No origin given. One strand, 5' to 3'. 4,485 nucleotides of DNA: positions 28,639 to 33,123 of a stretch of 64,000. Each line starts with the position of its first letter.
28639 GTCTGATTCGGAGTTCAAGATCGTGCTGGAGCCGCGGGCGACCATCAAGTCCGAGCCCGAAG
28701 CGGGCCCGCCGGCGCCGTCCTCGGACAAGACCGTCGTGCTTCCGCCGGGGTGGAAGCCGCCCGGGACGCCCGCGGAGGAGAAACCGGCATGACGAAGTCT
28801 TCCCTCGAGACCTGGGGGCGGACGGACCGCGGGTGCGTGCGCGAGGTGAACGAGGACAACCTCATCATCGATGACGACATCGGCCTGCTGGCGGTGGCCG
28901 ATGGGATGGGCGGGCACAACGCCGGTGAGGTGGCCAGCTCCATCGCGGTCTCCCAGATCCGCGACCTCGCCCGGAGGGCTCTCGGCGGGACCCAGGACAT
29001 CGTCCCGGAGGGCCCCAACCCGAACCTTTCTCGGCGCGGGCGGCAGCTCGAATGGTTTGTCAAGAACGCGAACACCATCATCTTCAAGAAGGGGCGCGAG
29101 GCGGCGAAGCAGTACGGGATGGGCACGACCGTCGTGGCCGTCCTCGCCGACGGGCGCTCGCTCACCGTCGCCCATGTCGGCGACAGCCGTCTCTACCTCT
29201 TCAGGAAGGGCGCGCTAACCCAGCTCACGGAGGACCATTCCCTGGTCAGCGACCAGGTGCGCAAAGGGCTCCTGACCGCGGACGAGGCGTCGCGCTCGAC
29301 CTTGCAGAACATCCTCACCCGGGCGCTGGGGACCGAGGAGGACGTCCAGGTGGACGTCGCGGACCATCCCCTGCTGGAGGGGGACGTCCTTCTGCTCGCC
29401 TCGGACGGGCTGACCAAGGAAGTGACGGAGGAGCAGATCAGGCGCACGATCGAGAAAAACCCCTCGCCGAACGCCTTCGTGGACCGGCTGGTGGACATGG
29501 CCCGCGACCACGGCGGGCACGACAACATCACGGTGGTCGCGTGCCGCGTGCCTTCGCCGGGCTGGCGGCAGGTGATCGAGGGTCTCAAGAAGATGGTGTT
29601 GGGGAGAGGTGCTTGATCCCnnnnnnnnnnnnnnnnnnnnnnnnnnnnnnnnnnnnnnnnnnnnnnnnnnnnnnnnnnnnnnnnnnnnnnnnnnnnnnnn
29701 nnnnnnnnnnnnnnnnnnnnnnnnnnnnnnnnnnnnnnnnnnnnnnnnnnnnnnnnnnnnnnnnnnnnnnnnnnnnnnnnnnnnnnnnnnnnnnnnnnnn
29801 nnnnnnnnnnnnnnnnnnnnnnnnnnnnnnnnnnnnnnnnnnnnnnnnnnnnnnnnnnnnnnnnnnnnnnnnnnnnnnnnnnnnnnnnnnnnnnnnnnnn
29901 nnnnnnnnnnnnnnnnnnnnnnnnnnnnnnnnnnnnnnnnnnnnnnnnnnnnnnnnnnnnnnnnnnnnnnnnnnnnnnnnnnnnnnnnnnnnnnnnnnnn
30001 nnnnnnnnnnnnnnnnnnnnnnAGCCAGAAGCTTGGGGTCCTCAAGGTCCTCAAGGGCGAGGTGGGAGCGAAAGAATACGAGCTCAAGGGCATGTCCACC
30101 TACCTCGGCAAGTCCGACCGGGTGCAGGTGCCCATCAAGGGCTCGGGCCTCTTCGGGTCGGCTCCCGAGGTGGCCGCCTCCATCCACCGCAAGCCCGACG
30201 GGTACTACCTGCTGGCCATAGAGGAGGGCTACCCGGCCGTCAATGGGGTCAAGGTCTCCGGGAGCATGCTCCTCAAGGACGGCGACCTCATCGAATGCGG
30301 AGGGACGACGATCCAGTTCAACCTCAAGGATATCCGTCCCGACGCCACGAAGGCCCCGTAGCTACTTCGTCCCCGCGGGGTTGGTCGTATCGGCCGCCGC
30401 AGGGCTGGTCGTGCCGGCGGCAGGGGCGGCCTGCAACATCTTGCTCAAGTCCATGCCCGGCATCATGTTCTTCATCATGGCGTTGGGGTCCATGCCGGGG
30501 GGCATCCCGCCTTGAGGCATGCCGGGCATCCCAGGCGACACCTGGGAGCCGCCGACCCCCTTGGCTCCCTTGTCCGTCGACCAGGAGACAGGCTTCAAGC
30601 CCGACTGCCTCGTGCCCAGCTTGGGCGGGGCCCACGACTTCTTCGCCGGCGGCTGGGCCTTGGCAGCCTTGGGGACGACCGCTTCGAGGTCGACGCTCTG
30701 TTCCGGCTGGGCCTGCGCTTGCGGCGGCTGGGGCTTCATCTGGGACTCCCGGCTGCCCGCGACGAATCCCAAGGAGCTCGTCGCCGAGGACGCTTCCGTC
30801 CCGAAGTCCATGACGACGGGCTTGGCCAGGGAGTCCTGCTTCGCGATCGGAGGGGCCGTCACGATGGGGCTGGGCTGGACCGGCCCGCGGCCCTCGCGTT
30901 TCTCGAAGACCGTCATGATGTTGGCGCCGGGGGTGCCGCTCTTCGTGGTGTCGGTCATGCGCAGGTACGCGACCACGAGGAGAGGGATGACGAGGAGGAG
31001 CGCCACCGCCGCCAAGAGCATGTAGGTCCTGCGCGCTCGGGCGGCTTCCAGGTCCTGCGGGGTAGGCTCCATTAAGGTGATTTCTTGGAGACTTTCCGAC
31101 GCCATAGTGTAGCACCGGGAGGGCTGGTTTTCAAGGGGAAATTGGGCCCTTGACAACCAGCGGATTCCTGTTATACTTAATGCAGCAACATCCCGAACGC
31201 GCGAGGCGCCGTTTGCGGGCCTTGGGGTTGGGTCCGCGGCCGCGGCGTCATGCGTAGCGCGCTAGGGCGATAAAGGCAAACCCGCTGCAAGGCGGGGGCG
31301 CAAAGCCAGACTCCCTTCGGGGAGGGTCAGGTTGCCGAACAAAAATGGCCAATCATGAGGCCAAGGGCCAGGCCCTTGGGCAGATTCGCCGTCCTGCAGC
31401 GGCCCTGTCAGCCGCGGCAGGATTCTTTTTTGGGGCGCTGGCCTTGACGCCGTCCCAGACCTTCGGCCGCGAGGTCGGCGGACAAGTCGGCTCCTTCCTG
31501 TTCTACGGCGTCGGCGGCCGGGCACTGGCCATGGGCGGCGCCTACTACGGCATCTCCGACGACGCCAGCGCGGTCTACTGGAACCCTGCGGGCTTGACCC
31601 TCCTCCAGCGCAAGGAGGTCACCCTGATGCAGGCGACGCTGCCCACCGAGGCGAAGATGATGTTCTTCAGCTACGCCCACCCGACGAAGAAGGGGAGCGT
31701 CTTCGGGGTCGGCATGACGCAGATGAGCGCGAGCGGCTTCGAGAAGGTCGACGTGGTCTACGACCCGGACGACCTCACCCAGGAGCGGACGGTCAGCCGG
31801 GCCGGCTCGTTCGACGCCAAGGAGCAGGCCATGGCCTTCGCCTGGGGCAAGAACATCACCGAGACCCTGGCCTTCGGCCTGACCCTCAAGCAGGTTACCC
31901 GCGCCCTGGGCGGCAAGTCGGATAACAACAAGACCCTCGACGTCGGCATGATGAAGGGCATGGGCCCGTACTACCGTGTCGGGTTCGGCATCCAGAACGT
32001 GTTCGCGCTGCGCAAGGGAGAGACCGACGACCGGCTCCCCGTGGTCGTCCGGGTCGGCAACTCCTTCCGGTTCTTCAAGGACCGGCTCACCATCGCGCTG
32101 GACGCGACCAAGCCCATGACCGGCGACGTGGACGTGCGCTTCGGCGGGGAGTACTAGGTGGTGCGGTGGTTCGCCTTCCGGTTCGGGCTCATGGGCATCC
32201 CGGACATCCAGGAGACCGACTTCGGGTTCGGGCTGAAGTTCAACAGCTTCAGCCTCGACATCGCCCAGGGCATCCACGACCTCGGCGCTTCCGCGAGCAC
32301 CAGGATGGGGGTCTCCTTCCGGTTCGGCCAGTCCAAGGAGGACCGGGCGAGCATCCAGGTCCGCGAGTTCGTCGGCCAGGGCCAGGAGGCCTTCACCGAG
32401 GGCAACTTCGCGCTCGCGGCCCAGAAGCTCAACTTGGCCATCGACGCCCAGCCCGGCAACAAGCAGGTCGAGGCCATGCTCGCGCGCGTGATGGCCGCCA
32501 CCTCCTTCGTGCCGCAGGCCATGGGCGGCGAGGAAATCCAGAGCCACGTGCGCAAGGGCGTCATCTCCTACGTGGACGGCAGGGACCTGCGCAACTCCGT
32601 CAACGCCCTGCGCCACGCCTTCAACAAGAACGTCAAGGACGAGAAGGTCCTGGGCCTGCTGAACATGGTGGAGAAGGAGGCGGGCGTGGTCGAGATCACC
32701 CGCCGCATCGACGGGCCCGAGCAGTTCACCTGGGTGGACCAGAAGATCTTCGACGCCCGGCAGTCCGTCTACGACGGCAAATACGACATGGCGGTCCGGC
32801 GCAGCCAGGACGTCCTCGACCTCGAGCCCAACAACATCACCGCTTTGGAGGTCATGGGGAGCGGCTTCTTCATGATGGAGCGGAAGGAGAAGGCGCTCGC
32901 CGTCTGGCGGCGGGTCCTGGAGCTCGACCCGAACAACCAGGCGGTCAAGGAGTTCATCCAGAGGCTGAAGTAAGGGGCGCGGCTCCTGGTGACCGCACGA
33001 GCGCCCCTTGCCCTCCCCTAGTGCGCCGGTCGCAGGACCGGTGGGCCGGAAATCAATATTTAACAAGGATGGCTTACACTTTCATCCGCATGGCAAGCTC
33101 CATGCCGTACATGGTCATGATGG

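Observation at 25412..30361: Kinase / PP2C / dual-FHA trio next to the motor cluster, with repeated EFKI(A/V)LEPRAT(L/I)K motifs in the kinase tail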

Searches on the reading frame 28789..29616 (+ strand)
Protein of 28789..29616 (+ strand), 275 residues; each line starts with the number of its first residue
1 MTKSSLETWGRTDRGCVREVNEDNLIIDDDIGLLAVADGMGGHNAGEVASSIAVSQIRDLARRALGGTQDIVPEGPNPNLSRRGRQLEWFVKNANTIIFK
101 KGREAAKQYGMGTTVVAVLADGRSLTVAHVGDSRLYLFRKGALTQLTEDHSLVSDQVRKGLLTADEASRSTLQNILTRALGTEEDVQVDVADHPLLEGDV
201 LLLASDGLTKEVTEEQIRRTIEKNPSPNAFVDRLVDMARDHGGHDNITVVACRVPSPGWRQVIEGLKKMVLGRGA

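Call 6: search_protein_families(library=pfam, proteins=[window:28789-29616:+], max_evalue=0.01)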
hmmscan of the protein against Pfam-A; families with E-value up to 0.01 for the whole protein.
window:28789-29616:+ (275 aa): 3 families
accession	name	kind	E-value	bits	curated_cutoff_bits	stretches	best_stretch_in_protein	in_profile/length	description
PF00481.26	PP2C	-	4.2e-15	56.5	20.3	1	28-247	31-255/255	Protein phosphatase 2C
PF13672.11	PP2C_2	-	9e-14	51.9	24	1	20-237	11-194/209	Protein phosphatase 2C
PF07228.17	SpoIIE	-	1.7e-10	41.6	25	1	176-254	101-191/192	Stage II sporulation protein E (SpoIIE)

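Call 37: search_protein_families(library=ncbifam, proteins=[window:28789-29616:+], max_evalue=0.001)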
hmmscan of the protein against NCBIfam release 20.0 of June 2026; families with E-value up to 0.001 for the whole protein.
window:28789-29616:+ (275 aa): 2 families
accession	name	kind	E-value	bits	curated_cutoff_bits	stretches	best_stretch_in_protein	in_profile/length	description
NF033484.1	Stp1_PP2C_phos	equivalog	3.8e-73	245.8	230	1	12-252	2-231/232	Stp1/IreP family PP2C-type Ser/Thr phosphatase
NF011149.0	PRK14559.1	equivalog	1.1e-37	130.1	374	1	4-254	370-631/642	serine/threonine phosphatase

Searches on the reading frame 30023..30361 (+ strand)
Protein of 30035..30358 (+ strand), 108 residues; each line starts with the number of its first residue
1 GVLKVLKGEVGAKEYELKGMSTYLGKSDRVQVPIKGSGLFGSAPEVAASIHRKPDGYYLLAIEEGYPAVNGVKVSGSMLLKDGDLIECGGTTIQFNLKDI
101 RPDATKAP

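Call 41: search_protein_families(library=pfam, proteins=[window:30035-30358:+], max_evalue=10)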
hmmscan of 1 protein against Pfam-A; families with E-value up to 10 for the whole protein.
seq(108 aa): 2 families
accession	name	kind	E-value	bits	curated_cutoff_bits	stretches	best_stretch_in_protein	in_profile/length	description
PF16697.10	Yop-YscD_cpl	-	0.0024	18.5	33.2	1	4-96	1-91/94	Inner membrane component of T3SS, cytoplasmic domain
PF15976.11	CooC_C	-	0.083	13.4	29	1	6-68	2-61/93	CS1-pili formation C-terminal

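Call 53: predict_structure(alignment_id=A3)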
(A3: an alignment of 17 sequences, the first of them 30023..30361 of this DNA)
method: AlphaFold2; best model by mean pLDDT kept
length: 112 residues; sequences in the alignment: 17
mean_pLDDT: 87.4   pTM: 0.79
mean pLDDT of the five models: 87.4, 80.7, 71.5, 70.2, 67.2
residues with pLDDT >= 90: 72; 70-90: 28; 50-70: 7; < 50: 5
segments of 3 or more residues with pLDDT < 50: 108-112
pLDDT, mean of each block of 10 residues (from residue 1): 88 91 92 90 79 93 89 93 96 94 66 42
secondary structure, 60 per line:
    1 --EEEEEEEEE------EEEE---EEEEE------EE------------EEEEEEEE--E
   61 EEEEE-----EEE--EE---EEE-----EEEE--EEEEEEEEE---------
elements in order: E3-11 E18-21 E25-29 E50-57 E60-65 E71-73 E81-83 E89-92 E95-103

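Call 57: fold_search(model_id=the predicted structure, library=pdb)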
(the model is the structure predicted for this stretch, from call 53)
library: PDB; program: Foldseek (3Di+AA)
matches with E <= 10: 394; with E <= 0.001: 84
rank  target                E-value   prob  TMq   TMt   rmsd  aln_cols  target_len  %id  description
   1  2lc1_MODEL_1_A        5.4e-06  1.00  0.72  0.80   2.7       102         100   20  Rv0020c_FHA Structure (released 2011-11-02)
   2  4qcj                  6.3e-06  1.00  0.76  0.84   2.6       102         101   14  Crystal Structure of OdhI from Corynebacterium glutamicum (released 2014-07-02)
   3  1r21_MODEL_1_A        7.8e-06  1.00  0.70  0.77   3.7       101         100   14  Solution Structure of human Ki67 FHA Domain (released 2003-12-30)
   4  3po8                  8.2e-06  1.00  0.76  0.86   2.2       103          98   19  Structural and functional analysis of phosphothreonine-dependent FHA domain interactions (released 2011-01-26)
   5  2aff_MODEL_1_A        8.2e-06  1.00  0.73  0.83   3.1       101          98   16  The solution structure of the Ki67FHA/hNIFK(226-269)3P complex (released 2005-10-25)
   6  5djo_B                1.0e-05  1.00  0.75  0.54   2.5       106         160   24  Crystal structure of the CC1-FHA tandem of Kinesin-3 KIF13A (released 2015-12-30)
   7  3poa_A                1.2e-05  1.00  0.74  0.85   2.3       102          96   20  Structural and functional analysis of phosphothreonine-dependent FHA domain interactions (released 2011-01-26)
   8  5djo_A                1.6e-05  1.00  0.74  0.53   2.2       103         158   24  Crystal structure of the CC1-FHA tandem of Kinesin-3 KIF13A (released 2015-12-30)
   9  3hx1_A                1.6e-05  1.00  0.71  0.76   2.9       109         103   22  Crystal structure of the Slr1951 protein from Synechocystis sp. Northeast Structural Genomics Consortium Target SgR167 (released 2009-06-30)
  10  3gqs_A                1.6e-05  1.00  0.71  0.79   2.7       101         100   19  Crystal structure of the FHA domain of CT664 protein from Chlamydia trachomatis (released 2009-04-07)
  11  6i2p_E                1.9e-05  1.00  0.73  0.78   2.2        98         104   16  Crystal structure of the Mycobacterium tuberculosis PknB kinase domain (L33E mutant) in complex with its substrate Gar (released 2019-05-22)
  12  6i2p_D                2.0e-05  1.00  0.74  0.73   2.4       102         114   17  Crystal structure of the Mycobacterium tuberculosis PknB kinase domain (L33E mutant) in complex with its substrate Gar (released 2019-05-22)
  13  8p5x_G                2.3e-05  1.00  0.76  0.82   2.6       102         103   14  Single particle cryo-EM structure of the complex between Corynebacterium glutamicum homohexameric 2-oxoglutarate dehyd (released 2023-08-16)
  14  4egx_A                2.4e-05  1.00  0.69  0.45   3.7       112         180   23  Crystal structure of KIF1A CC1-FHA tandem (released 2012-10-03)
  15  6hc0_D                2.5e-05  1.00  0.75  0.82   2.7       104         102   24  Bdellovibrio bacteriovorus DgcB FHA domain, tail complex (released 2019-08-28)
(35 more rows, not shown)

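Call 66: search_protein_representatives(alignment_id=A3)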
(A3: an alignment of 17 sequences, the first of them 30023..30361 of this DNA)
Query: 17 sequences, 107 profile positions. Proteins with E-value up to 0.001 (for the whole library): 501; up to 1e-10: 73; up to 1e-30: 8. The best 150 are listed.
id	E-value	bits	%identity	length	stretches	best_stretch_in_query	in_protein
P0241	1.3e-54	198.9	-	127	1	2-105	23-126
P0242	4.0e-49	181.2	-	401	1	3-104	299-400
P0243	1.3e-39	150.6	-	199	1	2-104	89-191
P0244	4.2e-36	139.3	-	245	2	4-103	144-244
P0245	1.3e-33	131.3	-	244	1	4-102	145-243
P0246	5.7e-31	122.8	-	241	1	4-100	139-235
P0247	6.4e-31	122.7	-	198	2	4-102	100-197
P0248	9.0e-31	122.2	-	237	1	2-100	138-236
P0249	1.5e-25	105.4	-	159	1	3-102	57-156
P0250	2.2e-24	101.7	-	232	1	2-103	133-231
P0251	2.6e-23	98.2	-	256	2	3-103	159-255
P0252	1.8e-22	95.5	-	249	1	2-104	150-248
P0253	2.4e-22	95.1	-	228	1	4-105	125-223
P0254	2.9e-22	94.8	-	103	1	43-102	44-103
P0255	3.1e-22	94.7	-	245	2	2-105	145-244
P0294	2.1e-12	63.1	-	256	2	3-103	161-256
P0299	4.6e-12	62.0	-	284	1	4-104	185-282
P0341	2.6e-09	53.2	-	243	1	2-104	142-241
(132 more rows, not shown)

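Call 76: find_encoding_contigs(protein=P0294, flank=8000, max_places=2)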
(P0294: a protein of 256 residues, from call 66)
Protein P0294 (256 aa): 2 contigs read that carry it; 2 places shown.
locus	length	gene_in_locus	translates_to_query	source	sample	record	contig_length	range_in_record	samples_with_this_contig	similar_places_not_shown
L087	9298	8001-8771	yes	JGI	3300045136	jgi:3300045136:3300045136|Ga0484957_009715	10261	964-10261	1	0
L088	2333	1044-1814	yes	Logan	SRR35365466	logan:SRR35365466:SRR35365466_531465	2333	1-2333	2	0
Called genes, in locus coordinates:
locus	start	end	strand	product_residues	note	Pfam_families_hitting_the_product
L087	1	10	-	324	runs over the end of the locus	?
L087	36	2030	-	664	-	PF01590:GAF, PF13185:GAF_2, PF01966:HD (faint), PF13487:HD_5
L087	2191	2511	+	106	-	PF01906:YbjQ_1, PF23025:YbjQ_2 (weak)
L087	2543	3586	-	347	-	PF00248:Aldo_ket_red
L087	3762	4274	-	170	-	-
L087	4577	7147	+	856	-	PF05226:CHASE2, PF00069:Pkinase, PF07714:PK_Tyr_Ser-Thr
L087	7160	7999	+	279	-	PF00481:PP2C, PF13672:PP2C_2, PF07228:SpoIIE (weak)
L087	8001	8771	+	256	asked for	PF16697:Yop-YscD_cpl, PF00498:FHA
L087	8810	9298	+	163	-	?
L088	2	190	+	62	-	?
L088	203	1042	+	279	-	PF00481:PP2C, PF13672:PP2C_2, PF07228:SpoIIE (weak)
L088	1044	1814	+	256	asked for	PF16697:Yop-YscD_cpl, PF00498:FHA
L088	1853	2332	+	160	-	?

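Call 77: find_encoding_contigs(protein=P0299, flank=8000, max_places=2)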
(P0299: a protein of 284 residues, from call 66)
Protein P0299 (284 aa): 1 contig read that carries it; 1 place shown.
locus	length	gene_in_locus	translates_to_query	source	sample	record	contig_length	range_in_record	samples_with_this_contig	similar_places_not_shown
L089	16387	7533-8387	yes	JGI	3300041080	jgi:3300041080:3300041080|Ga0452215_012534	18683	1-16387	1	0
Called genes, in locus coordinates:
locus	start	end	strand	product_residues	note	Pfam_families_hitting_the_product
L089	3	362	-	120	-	?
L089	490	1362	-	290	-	PF01259:SAICAR_synt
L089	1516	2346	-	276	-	PF01978:TrmB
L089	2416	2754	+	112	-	-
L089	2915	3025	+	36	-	-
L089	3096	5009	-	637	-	PF05157:MshEN, PF00437:T2SSE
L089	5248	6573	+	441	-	PF00211:Guanylate_cyc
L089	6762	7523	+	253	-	PF00481:PP2C, PF13672:PP2C_2, PF07228:SpoIIE (weak)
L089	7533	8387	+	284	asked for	PF16697:Yop-YscD_cpl, PF00498:FHA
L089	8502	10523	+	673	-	PF00069:Pkinase, PF07714:PK_Tyr_Ser-Thr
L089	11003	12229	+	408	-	PF00270:DEAD, PF04851:ResIII, PF00271:Helicase_C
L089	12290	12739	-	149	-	-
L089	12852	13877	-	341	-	PF00072:Response_reg, PF07536:HWE_HK (weak), PF07568:HisKA_2, PF13581:HATPase_c_2 (faint), PF02518:HATPase_c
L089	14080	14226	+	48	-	-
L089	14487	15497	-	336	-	PF05157:MshEN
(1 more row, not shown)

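Call 78: find_encoding_contigs(protein=P0255, flank=8000, max_places=2)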
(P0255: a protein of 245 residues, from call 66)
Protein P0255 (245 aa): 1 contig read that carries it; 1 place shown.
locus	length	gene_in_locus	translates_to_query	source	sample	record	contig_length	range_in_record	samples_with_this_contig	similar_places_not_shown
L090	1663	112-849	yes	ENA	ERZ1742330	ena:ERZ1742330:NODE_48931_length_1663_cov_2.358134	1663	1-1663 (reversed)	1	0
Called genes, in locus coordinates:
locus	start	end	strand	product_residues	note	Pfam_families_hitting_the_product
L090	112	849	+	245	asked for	PF16697:Yop-YscD_cpl, PF00498:FHA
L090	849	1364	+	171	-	PF09835:DUF2062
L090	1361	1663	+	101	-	?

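Call 79: find_encoding_contigs(protein=P0341, flank=8000, max_places=2)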
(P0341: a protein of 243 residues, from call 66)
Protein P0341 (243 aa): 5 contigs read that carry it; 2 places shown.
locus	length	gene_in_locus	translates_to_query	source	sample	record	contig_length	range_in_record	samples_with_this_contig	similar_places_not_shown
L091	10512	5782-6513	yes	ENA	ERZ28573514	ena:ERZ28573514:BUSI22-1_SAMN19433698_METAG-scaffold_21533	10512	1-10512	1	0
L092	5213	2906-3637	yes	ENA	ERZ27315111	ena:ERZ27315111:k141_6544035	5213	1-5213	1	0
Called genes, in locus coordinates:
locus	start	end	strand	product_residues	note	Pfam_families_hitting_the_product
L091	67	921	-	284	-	PF01875:Memo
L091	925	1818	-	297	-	PF02152:FolB, PF13489:Methyltransf_23, PF03848:TehB, PF13847:Methyltransf_31, PF08241:Methyltransf_11, PF08242:Methyltransf_12 (weak), PF13649:Methyltransf_25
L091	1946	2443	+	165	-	PF01967:MoaC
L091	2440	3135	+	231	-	PF02597:ThiS, PF02391:MoaE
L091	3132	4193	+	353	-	PF04055:Radical_SAM, PF06463:Mob_synth_C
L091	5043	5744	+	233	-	PF00481:PP2C, PF13672:PP2C_2, PF07228:SpoIIE (faint)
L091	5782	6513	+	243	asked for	PF16697:Yop-YscD_cpl, PF00498:FHA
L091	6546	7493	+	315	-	PF00027:cNMP_binding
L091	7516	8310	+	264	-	PF00753:Lactamase_B, PF23023:Anti-Pycsar_Apyc1, PF02112:PDEase_II, PF12706:Lactamase_B_2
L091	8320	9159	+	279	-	PF17848:Zn_ribbon_ACC, PF01039:Carboxyl_trans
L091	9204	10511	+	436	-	?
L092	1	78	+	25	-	?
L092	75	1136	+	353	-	PF04055:Radical_SAM, PF06463:Mob_synth_C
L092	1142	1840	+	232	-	PF03824:NicO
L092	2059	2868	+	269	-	PF00481:PP2C, PF13672:PP2C_2, PF07228:SpoIIE (faint)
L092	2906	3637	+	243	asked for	PF16697:Yop-YscD_cpl, PF00498:FHA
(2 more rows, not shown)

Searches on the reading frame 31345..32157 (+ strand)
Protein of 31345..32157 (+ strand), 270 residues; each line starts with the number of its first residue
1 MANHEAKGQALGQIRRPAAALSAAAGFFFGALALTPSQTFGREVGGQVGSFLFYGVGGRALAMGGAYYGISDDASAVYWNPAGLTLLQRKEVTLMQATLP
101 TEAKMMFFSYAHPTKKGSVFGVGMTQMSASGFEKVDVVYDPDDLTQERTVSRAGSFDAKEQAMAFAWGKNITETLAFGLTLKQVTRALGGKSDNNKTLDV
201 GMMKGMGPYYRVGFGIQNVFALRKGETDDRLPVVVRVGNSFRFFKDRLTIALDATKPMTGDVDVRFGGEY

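Call 10: search_protein_families(library=pfam, proteins=[window:31345-32157:+], max_evalue=0.001)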
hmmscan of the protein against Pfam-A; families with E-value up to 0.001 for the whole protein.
window:31345-32157:+ (270 aa): 2 families
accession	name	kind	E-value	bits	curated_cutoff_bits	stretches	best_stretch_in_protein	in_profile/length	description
PF03349.22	Toluene_X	-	3.5e-06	26.2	29.7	1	57-181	21-112/421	Outer membrane protein transport protein (OMPP1/FadL/TodX)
PF03687.19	UPF0164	-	0.00035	19.9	21.4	1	53-127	45-118/325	Uncharacterised protein family (UPF0164)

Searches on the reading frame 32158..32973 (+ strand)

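Call 10: search_protein_families(library=pfam, proteins=[window:32158-32973:+], max_evalue=0.001)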
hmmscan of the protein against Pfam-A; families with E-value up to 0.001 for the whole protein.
window:32158-32973:+ (271 aa): 7 families
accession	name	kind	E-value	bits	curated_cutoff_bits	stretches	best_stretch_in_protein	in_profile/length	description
PF07719.23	TPR_2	-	8.7e-07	29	27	0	232-260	6-34/34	Tetratricopeptide repeat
PF14559.12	TPR_19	-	1.6e-06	28.8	25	0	79-115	2-38/68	Tetratricopeptide repeat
PF13428.12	TPR_14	-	0.00011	23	23.5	0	235-264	9-38/44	Tetratricopeptide repeat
PF23914.1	TPR_CcmH_CycH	-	0.00023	21.5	42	0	210-260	104-154/158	Cytochrome c-type biogenesis protein H TPR domain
PF00515.34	TPR_1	-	0.00038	20.6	27.8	0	236-260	10-34/34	Tetratricopeptide repeat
PF13414.12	TPR_11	-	0.00046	20.3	26.8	0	244-260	11-27/42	TPR repeat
PF14863.12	Alkyl_sulf_dimr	-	0.00054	20.8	26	0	72-115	73-116/139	Alkyl sulfatase dimerisation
